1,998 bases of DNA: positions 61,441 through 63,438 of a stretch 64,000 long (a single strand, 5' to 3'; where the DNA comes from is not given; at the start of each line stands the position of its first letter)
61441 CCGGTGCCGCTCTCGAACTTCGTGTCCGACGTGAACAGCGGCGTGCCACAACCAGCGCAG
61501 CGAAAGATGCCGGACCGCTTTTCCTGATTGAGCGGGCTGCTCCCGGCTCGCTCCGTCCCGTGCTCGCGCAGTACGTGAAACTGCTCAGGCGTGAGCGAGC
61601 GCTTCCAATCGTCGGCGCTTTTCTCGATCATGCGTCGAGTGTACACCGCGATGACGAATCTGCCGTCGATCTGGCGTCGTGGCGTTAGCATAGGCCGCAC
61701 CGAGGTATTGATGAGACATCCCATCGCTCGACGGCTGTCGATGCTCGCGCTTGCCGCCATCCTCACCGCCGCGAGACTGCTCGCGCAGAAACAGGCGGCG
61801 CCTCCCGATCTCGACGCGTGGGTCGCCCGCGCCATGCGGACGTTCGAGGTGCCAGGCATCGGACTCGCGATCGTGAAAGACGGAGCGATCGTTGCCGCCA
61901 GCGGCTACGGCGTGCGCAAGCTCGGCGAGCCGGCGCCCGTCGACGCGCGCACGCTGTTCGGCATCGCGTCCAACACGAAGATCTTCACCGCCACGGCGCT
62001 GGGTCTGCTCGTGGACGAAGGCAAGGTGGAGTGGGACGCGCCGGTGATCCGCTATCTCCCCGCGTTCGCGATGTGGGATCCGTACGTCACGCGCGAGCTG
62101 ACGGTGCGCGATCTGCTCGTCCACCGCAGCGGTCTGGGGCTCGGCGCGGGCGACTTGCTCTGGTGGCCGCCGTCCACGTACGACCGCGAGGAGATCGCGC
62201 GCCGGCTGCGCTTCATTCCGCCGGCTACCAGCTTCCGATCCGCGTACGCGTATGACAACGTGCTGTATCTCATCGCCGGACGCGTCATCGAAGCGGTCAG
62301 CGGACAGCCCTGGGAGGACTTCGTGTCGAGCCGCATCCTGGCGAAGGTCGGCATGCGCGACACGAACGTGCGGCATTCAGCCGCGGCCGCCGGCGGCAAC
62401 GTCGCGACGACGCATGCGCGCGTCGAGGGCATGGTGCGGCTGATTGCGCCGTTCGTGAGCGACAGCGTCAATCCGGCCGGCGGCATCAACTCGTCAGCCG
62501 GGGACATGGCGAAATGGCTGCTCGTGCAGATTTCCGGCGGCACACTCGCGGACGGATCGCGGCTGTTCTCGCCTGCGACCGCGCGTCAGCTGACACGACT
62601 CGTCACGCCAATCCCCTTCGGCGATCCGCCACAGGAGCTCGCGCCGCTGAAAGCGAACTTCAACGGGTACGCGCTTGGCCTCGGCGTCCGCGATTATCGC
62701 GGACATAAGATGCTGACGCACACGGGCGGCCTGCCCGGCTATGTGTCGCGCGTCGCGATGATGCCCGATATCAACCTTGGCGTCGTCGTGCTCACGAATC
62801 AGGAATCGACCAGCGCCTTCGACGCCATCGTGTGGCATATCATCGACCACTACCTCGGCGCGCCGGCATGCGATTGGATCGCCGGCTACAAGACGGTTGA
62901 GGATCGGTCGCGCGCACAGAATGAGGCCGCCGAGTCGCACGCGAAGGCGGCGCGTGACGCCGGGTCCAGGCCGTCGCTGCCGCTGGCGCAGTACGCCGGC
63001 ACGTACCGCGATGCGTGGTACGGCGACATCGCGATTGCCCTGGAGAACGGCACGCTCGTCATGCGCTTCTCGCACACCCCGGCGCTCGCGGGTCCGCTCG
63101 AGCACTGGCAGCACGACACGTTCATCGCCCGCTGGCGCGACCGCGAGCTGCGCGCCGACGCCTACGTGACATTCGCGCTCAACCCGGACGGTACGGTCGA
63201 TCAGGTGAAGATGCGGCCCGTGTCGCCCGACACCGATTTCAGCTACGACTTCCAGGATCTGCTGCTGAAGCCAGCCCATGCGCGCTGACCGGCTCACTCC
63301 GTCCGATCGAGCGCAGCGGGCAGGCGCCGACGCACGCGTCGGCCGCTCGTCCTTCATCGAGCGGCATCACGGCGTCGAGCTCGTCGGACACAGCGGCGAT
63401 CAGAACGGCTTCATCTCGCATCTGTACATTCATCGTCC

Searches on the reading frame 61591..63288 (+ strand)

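Call 85: search_protein_families(library=pfam, proteins=[window:61591-63288:+], max_evalue=0.00001)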
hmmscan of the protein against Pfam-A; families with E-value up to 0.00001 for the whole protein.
window:61591-63288:+ (565 aa): 2 families
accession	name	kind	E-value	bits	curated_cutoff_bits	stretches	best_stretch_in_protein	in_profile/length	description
PF00144.29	Beta-lactamase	-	1.3e-67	228.7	27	1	74-415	1-321/329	Beta-lactamase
PF11954.13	DUF3471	-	5e-31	107.6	29.3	1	455-559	2-101/103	Domain of unknown function (DUF3471)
